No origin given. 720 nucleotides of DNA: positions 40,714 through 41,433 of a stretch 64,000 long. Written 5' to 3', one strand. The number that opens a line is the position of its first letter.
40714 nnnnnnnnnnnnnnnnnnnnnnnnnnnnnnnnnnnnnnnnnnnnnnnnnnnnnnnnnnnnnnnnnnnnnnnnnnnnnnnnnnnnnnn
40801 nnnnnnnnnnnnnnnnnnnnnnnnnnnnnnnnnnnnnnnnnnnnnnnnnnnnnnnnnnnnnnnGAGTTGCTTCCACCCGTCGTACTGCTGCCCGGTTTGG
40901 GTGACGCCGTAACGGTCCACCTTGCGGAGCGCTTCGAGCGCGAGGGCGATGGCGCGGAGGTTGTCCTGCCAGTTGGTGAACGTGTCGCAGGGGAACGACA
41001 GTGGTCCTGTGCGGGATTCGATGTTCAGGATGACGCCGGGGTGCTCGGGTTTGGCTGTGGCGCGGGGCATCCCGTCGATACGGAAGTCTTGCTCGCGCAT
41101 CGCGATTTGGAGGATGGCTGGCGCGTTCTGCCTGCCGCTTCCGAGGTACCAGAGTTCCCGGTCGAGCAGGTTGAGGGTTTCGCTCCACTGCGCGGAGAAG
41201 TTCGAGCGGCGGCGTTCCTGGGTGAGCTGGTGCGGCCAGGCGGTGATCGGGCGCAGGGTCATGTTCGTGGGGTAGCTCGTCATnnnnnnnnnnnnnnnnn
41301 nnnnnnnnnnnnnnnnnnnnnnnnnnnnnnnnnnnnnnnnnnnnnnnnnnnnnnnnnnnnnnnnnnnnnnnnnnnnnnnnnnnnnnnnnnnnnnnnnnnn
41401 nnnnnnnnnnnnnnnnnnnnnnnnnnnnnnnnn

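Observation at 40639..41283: Phage-encoded J-domain protein coupled to the initiator-like gene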

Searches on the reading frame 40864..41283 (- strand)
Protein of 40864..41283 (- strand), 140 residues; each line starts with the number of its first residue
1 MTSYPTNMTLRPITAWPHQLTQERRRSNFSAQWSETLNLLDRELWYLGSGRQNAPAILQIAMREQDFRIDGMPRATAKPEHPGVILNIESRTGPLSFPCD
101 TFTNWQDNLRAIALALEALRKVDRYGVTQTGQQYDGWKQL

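Call 35: search_protein_representatives(alignment_id=A2)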
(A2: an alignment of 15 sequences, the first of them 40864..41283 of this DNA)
Query: 15 sequences, 140 profile positions. Proteins with E-value up to 0.001 (for the whole library): 2932; up to 1e-10: 1719; up to 1e-30: 630. The best 150 are listed.
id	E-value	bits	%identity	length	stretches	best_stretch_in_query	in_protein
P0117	2.4e-71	254.1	-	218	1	1-140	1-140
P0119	7.0e-68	242.9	-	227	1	1-140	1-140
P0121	5.4e-57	207.6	-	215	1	3-140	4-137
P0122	4.3e-56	204.7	-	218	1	8-140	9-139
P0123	3.1e-55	201.9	-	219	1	1-140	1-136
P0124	3.8e-55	201.6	-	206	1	1-140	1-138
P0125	1.1e-54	200.1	-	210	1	1-140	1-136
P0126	4.9e-54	198.0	-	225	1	3-140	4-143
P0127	8.1e-54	197.3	-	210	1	1-140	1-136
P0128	2.9e-52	192.3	-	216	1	2-140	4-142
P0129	4.8e-50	185.1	-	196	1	7-140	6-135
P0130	7.6e-50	184.4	-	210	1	11-140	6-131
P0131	2.9e-49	182.6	-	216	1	10-140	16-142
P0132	3.1e-49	182.5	-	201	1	1-140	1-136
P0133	7.2e-49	181.3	-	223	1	3-140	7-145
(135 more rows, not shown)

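Call 37: predict_structure(alignment_id=A2)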
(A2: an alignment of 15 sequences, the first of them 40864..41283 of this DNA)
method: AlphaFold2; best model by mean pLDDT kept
length: 140 residues; sequences in the alignment: 15
mean_pLDDT: 85.1   pTM: 0.79
mean pLDDT of the five models: 85.1, 84.7, 84.3, 82.6, 82.5
residues with pLDDT >= 90: 75; 70-90: 48; 50-70: 7; < 50: 10
segments of 3 or more residues with pLDDT < 50: 131-135, 137-140
pLDDT, mean of each block of 10 residues (from residue 1): 81 91 90 93 91 93 85 83 94 91 94 92 70 45
secondary structure, 60 per line:
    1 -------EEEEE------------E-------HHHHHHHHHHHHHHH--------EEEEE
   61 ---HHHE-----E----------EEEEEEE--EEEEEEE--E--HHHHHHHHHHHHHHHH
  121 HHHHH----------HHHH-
elements in order: E8-12 H33-47 E56-60 E84-90 E93-99 H105-125 H136-139

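Call 39: find_related_loci(query=A2, collection=genome_contigs, flank=6000)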
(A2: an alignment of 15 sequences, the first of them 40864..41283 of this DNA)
Query A2 (140 aa) in genome_contigs; peptide patterns used: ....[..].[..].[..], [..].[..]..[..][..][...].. (x = any residue, [..] = any of these).
134 stretches matched a pattern; 113 encode a relative of the query (tblastn E <= 1e-3); the best 80 are kept; 80 distinct loci.
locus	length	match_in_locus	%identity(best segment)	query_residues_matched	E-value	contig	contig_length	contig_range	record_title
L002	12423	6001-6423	79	1-140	2e-74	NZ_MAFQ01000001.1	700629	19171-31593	Mycobacteroides franklinii strain CV002 sctg_0001_0001, whole genome shotgun sequence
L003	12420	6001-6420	69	1-140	9e-67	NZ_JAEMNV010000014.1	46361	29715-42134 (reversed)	Antrihabitans stalagmiti strain YC3-6 contig14, whole genome shotgun sequence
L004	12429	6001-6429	73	1-140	1e-66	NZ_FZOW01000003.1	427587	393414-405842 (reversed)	Rhodococcoides kyotonense strain JCM 23211, whole genome shotgun sequence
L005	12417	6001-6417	73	1-140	3e-66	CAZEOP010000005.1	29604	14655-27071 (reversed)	MAG TPA_asm: uncultured Gordonia sp. isolate SRP220891_co4_273 genome assembly, contig: NODE_2580_length_29604_cov_18.65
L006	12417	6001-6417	69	2-140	6e-64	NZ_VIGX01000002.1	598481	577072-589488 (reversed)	Tsukamurella conjunctivitidis strain HKU72 NODE_2_length_598481_cov_105.760658, whole genome shotgun sequence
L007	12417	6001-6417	70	2-140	4e-64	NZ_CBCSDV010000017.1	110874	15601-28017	Tsukamurella ocularis strain CIP111612T isolate CIP111612T NODE_0017, whole genome shotgun sequence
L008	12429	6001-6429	67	1-140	1e-60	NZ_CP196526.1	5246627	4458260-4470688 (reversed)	Gordonia terrae strain B62 chromosome, complete genome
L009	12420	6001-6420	63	1-140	2e-59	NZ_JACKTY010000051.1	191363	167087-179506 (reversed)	Mycolicibacterium komossense strain DSM 44078 MKOMDSM44078_contig000051, whole genome shotgun sequence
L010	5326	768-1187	63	1-140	1e-57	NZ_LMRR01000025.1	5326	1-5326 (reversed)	Rhodococcus sp. Leaf278 contig_31, whole genome shotgun sequence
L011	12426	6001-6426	63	1-140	1e-56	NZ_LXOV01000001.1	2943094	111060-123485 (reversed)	Mycolicibacterium llatzerense strain MG13 scaffold1, whole genome shotgun sequence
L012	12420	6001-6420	62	1-140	2e-55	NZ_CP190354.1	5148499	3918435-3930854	Rhodococcus sp. KRD162 chromosome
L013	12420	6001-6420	58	1-140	6e-55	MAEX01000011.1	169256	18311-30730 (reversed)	Mycobacterium sp. D16Q14 sctg_0010_0001, whole genome shotgun sequence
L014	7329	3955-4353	62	4-140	3e-54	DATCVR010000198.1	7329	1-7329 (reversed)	MAG TPA_asm: Jiangellaceae bacterium isolate SMAG_U7390 k141_249839, whole genome shotgun sequence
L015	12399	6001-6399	62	4-140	7e-54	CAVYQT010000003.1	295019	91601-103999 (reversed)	MAG: uncultured Actinomycetota bacterium isolate MFD05454.bin.2.189 genome assembly, contig: contig_15855, whole genome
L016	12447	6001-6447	62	1-140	6e-54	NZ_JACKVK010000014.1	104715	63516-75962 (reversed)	Mycobacterium yunnanensis strain DSM 44838 MYUN-DSM44838DSM44838_contig000014, whole genome shotgun sequence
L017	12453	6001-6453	58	1-140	1e-52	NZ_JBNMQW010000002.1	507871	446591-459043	Mycolicibacterium vaccae strain TCC_028 contig00002, whole genome shotgun sequence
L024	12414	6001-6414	60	1-137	3e-50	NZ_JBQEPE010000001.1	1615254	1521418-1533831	Microbacterium sp. 22195 scaffold1, whole genome shotgun sequence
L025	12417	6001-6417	60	1-137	2e-49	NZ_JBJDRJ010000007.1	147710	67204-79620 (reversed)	Microbacterium sp. ZW T5_45 ZW_T5_45_contig_007, whole genome shotgun sequence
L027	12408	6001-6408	59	1-140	2e-48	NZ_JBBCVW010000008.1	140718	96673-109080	Microbacterium sp. MMO-56 contig00008, whole genome shotgun sequence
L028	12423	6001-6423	58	1-140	5e-48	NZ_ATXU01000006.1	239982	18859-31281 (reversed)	Leucobacter chironomi DSM 19883 H629DRAFT_scaffold00006.6_C, whole genome shotgun sequence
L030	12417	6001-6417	58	1-137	6e-48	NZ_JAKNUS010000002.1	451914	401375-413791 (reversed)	Microbacterium kunmingense strain JXJ CY 27-2 NODE_2, whole genome shotgun sequence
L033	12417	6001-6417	58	1-137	1e-46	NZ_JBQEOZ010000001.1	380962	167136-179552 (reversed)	Microbacterium sp. 22242 scaffold1, whole genome shotgun sequence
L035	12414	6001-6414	57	1-137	2e-46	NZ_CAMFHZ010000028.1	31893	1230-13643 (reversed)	MAG: uncultured Microbacterium sp. isolate SRR9109406_bin.23_metaWRAP_v1.3_MAG ERZ12289977.753, whole genome shotgun seq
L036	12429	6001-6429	55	1-140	4e-46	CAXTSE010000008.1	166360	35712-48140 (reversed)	MAG TPA_asm: uncultured Microbacteriaceae bacterium isolate public_SRR11456921_metawrap_bin.2 genome assembly, contig: p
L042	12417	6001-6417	54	1-137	7e-45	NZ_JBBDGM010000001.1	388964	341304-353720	Microbacterium bandirmense strain Mu-80 Seq1, whole genome shotgun sequence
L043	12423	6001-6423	54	1-140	6e-44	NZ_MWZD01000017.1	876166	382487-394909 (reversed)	Leucobacter massiliensis strain 122RC15 contig_17, whole genome shotgun sequence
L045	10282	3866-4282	51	1-140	6e-43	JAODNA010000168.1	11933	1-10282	MAG: Frankiales bacterium isolate RYN_106 scaffold_2016028, whole genome shotgun sequence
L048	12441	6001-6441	51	4-140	5e-42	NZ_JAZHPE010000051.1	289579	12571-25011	Subtercola sp. YIM 133946 Scaffold51, whole genome shotgun sequence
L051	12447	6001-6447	50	1-140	1e-41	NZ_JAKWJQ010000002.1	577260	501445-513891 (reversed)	Humibacter sp. RRB41 Scaffold2, whole genome shotgun sequence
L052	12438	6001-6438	54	1-137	9e-42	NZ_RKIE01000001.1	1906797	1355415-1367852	Frigoribacterium sp. PhB160 Ga0304879_11, whole genome shotgun sequence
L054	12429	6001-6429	54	1-137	9e-42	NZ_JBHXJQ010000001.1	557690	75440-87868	Microbacterium sp. NPDC058389 NPDC058389_T39_D4.ctg-0001, whole genome shotgun sequence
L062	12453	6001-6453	48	1-140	7e-40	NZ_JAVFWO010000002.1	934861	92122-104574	Microbacterium psychrotolerans strain QXD-8 NODE_2_length_934861_cov_132.958443, whole genome shotgun sequence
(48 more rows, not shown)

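Call 44: search_protein_families(library=phrogs, proteins=[L048:8219-9958:+, L054:1907-2341:+, L027:3738-5072:+, L051:1603-2193:+, L045:5081-5572:+, L028:9784-10503:+, L052:4405-5355:+, L033:6645-9272:+, L036:122-1585:+, L043:3480-3908:+], max_evalue=0.0001)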
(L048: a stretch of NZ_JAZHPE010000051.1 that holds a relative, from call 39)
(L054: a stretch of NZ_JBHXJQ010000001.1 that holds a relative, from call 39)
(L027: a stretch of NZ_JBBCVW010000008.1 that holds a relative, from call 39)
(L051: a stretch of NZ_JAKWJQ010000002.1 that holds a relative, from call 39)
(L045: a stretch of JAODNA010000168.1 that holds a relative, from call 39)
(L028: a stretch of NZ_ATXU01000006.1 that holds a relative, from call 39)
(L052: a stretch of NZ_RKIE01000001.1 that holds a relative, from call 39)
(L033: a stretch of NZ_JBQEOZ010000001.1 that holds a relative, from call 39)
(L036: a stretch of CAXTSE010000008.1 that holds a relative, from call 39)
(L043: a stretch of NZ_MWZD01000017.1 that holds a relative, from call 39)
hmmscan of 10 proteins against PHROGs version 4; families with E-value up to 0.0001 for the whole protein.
L048:8219-9958:+ (580 aa): 6 families
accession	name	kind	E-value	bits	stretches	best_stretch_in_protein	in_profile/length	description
phrog_116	-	other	4.2e-59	201.6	1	1-573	205-494/779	DNA methyltransferase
phrog_5999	-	other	2.5e-20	73.5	1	4-88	3-90/109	DNA methyltransferase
phrog_363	-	other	2.3e-17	64.1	1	3-198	53-225/327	DNA methyltransferase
phrog_23072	-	other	9.2e-14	52.7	1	508-565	327-384/400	DNA methyltransferase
phrog_13621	-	unknown function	1.2e-07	32.7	1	506-563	46-103/121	-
phrog_29443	-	unknown function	2.2e-07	31.3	1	6-86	5-88/273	-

L054:1907-2341:+ (145 aa): 1 family
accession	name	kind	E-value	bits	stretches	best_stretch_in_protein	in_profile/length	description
phrog_740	-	DNA, RNA and nucleotide metabolism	4.5e-23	82.7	1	1-133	21-150/332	HNH endonuclease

L027:3738-5072:+ (445 aa): 4 families
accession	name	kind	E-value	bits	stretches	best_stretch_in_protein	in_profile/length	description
phrog_19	-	DNA, RNA and nucleotide metabolism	2.9e-17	63.8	1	53-336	161-470/621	DnaB-like replicative helicase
phrog_239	-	DNA, RNA and nucleotide metabolism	1.5e-10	41.7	1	207-405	346-560/801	DNA primase/helicase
phrog_3123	-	unknown function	1.2e-09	38.3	1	203-405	324-543/583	-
phrog_1284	-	unknown function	8.1e-06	26.4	1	192-413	10-236/306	-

L051:1603-2193:+ (197 aa): 2 families
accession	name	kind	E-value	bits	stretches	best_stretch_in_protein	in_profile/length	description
phrog_159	-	DNA, RNA and nucleotide metabolism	1.2e-34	120.8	1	13-190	90-277/330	RuvC-like Holliday junction resolvase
phrog_1770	-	DNA, RNA and nucleotide metabolism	7.4e-06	27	1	12-168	5-151/158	Holliday junction resolvase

L045:5081-5572:+ (164 aa): 1 family
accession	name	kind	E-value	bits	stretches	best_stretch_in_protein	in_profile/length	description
phrog_3193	-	unknown function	2e-17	64.6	1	1-154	84-212/269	-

L028:9784-10503:+ (240 aa): 1 family
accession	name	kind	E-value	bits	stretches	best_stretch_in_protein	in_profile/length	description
phrog_1467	-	unknown function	1.4e-13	51.9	1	35-230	27-202/226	-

L052:4405-5355:+ (317 aa): 6 families
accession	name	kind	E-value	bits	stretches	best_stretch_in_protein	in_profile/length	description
phrog_2780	-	DNA, RNA and nucleotide metabolism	2.1e-48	166.6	1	46-206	57-234/369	RecT-like ssDNA annealing protein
phrog_2449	-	DNA, RNA and nucleotide metabolism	1e-33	118.2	1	5-218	10-227/301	single strand annealing protein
phrog_10056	-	DNA, RNA and nucleotide metabolism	7.5e-19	69.2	1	47-204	48-207/302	RecT-like ssDNA annealing protein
phrog_252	-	DNA, RNA and nucleotide metabolism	7.2e-14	52.9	1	48-234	49-232/263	Bet-like ssDNA annealing protein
phrog_2760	-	DNA, RNA and nucleotide metabolism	3e-12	47.5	1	46-199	39-203/257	RecT-like ssDNA annealing protein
phrog_38686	-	unknown function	8.6e-10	39.4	1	89-229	21-174/254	-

L033:6645-9272:+ (876 aa): 9 families
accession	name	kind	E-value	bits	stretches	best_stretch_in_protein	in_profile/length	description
phrog_16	-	DNA, RNA and nucleotide metabolism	1e-90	306.3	1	17-872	252-928/986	DNA helicase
phrog_62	-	DNA, RNA and nucleotide metabolism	3.3e-45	155.1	1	42-530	690-1179/1881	DNA helicase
phrog_67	-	other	6.9e-21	76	1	530-843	141-333/743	DNA methyltransferase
phrog_31240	-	unknown function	6.1e-10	40.3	1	15-73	4-54/89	-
phrog_498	-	other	2.6e-08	33.9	1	772-843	341-410/633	DNA methyltransferase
phrog_6952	-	other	2e-07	32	1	791-842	113-164/181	DNA methyltransferase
phrog_18146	-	other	2.1e-07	31.2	1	794-855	51-113/452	DNA methyltransferase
phrog_11354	-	unknown function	4.9e-07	30.5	1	381-459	8-87/116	-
phrog_3008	-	other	2.9e-06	27.7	1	785-843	143-201/244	DNA methyltransferase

L036:122-1585:+ (488 aa): 9 families
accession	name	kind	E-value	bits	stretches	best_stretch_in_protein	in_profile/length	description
phrog_6218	-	DNA, RNA and nucleotide metabolism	3.2e-54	185.9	1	49-486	17-498/506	ParB-like partition protein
phrog_1033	-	DNA, RNA and nucleotide metabolism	5.1e-16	60.4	1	25-188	14-186/334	ParB-like partition protein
phrog_4715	-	DNA, RNA and nucleotide metabolism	3.4e-15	56.5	1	27-150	130-255/630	ParB-like partition protein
phrog_3264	-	DNA, RNA and nucleotide metabolism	4.1e-11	44.1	1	69-249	76-243/337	ParB-like partition protein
phrog_620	-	DNA, RNA and nucleotide metabolism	9.6e-07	30.1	1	56-117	22-81/217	ParB-like partition protein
phrog_498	-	other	4.8e-06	26.4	1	42-124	33-116/633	DNA methyltransferase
phrog_8071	-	DNA, RNA and nucleotide metabolism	5.2e-06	26.9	1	61-136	25-95/389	ParB-like partition protein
phrog_723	-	DNA, RNA and nucleotide metabolism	7.3e-05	23.7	0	69-124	37-95/223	ParB-like partition protein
phrog_26377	-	DNA, RNA and nucleotide metabolism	8.4e-05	23.2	0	61-165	27-126/326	ParB-like partition protein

L043:3480-3908:+ (143 aa): 3 families
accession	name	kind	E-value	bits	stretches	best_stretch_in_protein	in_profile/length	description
phrog_6055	-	unknown function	8e-08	33.7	1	76-136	13-74/180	-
phrog_15900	-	unknown function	2.1e-06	28.8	1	71-123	3-54/138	-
phrog_8924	-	unknown function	4.4e-06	28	1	71-135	3-70/223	-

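Call 45: search_protein_families(library=phrogs, proteins=[L042:4142-5098:+, L035:1845-3023:+, L024:3626-4507:+, L035:3510-3992:+, L030:5576-6001:+, L062:3206-4168:+, L007:4536-5399:+, L007:1578-2468:+, L025:2112-2588:+, L017:10534-10998:+], max_evalue=0.0001)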
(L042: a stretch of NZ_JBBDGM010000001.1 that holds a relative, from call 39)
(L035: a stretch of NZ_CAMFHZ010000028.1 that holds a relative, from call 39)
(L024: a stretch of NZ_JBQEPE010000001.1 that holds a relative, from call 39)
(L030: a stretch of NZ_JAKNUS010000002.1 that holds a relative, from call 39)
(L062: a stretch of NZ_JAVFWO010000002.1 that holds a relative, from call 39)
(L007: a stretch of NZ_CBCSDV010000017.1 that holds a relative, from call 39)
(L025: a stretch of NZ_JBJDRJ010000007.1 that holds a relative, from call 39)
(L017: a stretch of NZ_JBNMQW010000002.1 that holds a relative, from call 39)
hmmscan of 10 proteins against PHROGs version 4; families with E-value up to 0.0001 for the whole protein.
L042:4142-5098:+ (319 aa): 3 families
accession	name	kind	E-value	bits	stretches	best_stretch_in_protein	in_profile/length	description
phrog_1590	-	unknown function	5.4e-41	141.8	1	16-303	11-274/281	-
phrog_35560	-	unknown function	1.6e-07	32.3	0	132-163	10-40/138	-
phrog_2096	-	unknown function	1.2e-05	26.2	1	246-305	3-60/161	-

L035:1845-3023:+ (393 aa): 2 families
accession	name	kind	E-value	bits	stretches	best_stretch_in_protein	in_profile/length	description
phrog_4171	-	DNA, RNA and nucleotide metabolism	1.3e-20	75.4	1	71-380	12-271/392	RecT-like ssDNA annealing protein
phrog_561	-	DNA, RNA and nucleotide metabolism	7e-17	63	1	95-382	298-596/633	RecT-like ssDNA annealing protein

L024:3626-4507:+ (294 aa): 1 family
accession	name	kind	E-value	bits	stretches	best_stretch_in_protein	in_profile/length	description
phrog_210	-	unknown function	2.8e-63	214.7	1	8-266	5-261/274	-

L035:3510-3992:+ (161 aa): 1 family
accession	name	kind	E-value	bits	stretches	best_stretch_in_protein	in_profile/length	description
phrog_204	-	unknown function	1.2e-18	68.5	1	30-144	10-124/143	-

L030:5576-6001:+ (142 aa): 0 families

L062:3206-4168:+ (321 aa): 2 families
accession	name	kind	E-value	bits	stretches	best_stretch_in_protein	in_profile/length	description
phrog_434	-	DNA, RNA and nucleotide metabolism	2e-26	94.1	1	6-217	38-238/372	RecE-like recombination exonuclease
phrog_149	-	DNA, RNA and nucleotide metabolism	1.5e-11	44.4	1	23-223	599-801/1242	exonuclease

L007:4536-5399:+ (288 aa): 2 families
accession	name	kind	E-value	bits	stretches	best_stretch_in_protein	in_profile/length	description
phrog_1033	-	DNA, RNA and nucleotide metabolism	2.6e-18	67.9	1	35-281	32-305/334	ParB-like partition protein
phrog_2558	-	unknown function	9.9e-07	28.9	1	34-181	43-196/342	-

L007:1578-2468:+ (297 aa): 2 families
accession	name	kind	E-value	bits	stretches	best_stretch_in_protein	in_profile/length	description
phrog_412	-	DNA, RNA and nucleotide metabolism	5.9e-92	310.2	1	32-296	131-407/440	exonuclease VIII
phrog_607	-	DNA, RNA and nucleotide metabolism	7.4e-19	68.5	1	122-281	697-858/883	exonuclease VII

L025:2112-2588:+ (159 aa): 1 family
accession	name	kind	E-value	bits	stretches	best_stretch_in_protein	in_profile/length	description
phrog_1389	-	unknown function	3.1e-06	28.2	1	48-155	9-118/122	-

L017:10534-10998:+ (155 aa): 10 families
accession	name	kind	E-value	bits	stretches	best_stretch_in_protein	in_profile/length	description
phrog_12112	-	transcription regulation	2.6e-21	77.3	1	20-138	4-124/130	transcriptional regulator WhiB-like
phrog_1333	-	unknown function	3.7e-17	63.9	1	20-138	17-137/166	-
phrog_472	-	transcription regulation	6.5e-17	62.5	1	17-105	34-123/523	WhiB transcriptional factor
phrog_14459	-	transcription regulation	1.6e-12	48.9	1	21-92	14-84/137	transcriptional regulator WhiB-like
phrog_9926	-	transcription regulation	2.8e-10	41.5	1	32-91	32-94/107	transcriptional regulator WhiB-like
phrog_14304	-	transcription regulation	5.2e-09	37.2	1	21-91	42-125/187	transcriptional regulator WhiB-like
phrog_10071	-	transcription regulation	2.3e-08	34.9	1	19-82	9-74/196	transcriptional regulator WhiB-like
phrog_22267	-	transcription regulation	9.9e-07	30.2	1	101-136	55-89/97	transcriptional regulator WhiB-like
phrog_1821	-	transcription regulation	2.6e-06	28.3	1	20-80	13-72/89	transcriptional regulator WhiB-like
phrog_8273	-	unknown function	4.9e-06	27.6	1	20-84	107-168/216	-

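Call 48: fold_search(model_id=the predicted structure, library=viral)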
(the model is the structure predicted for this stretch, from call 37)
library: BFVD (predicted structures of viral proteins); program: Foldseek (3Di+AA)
matches with E <= 10: 1169; with E <= 0.001: 0
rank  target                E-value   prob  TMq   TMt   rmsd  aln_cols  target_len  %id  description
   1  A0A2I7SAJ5            7.7e-03  0.98  0.40  0.43   7.5       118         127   13  (no name in the UniProt tables at hand)
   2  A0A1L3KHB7            2.8e-02  0.54  0.25  0.04   7.2        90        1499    8  (no name in the UniProt tables at hand)
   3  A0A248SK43            9.2e-02  0.21  0.28  0.11  14.1       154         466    9  (no name in the UniProt tables at hand)
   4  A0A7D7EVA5            9.8e-02  0.23  0.27  0.33  15.6       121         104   10  Uncharacterized protein [Pseudomonas phage Persinger]
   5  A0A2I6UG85            1.0e-01  0.16  0.22  0.31   8.6       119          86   12  Uncharacterized protein [Salinibacter phage M8CC-19]
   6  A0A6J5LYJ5            1.7e-01  0.16  0.27  0.33  11.5       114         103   13  Uncharacterized protein [uncultured Caudovirales phage]
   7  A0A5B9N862            1.7e-01  0.13  0.22  0.05  15.7       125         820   16  Internal virion protein [Stenotrophomonas phage Ponderosa]
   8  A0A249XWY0            1.9e-01  0.15  0.26  0.21   8.6       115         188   10  Uncharacterized protein [Proteus phage PM2]
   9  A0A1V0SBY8            2.0e-01  0.14  0.23  0.16  11.0       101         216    9  Uncharacterized protein [Catovirus CTV1]
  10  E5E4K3                2.4e-01  0.54  0.31  0.55   4.7        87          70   17  Uncharacterized protein [Acinetobacter phage Acj61]
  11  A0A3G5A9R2            2.6e-01  0.16  0.29  0.12  16.0       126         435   15  Uncharacterized protein [Hyperionvirus sp.]
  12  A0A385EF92            2.8e-01  0.69  0.37  0.35   3.5        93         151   12  Uncharacterized protein [Caulobacter phage CcrBL9]
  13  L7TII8                3.0e-01  0.25  0.31  0.37   7.9       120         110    5  Ribosomal subunit interface protein [Escherichia phage PBECO4]
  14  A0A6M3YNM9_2          3.0e-01  0.14  0.25  0.04  11.4       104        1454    8  Polyprotein (Fragment) [Riboviria sp.]
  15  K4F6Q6                3.2e-01  0.33  0.38  0.46   8.9       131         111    8  Sigma 54 modulation protein/ribosomal protein S30EA [Cronobacter phage vB_CsaM_GAP32]
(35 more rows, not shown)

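Call 65: search_solved_structures(query=A2, max_evalue=10)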
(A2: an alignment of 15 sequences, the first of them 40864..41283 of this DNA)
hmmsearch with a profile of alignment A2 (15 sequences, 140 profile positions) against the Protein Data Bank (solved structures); distinct sequences matched with E-value up to 10: 1.
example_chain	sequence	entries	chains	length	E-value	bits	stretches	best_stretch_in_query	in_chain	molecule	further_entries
6vwb_A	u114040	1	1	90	1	12.3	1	4-50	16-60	Crossover junction endonuclease MUS81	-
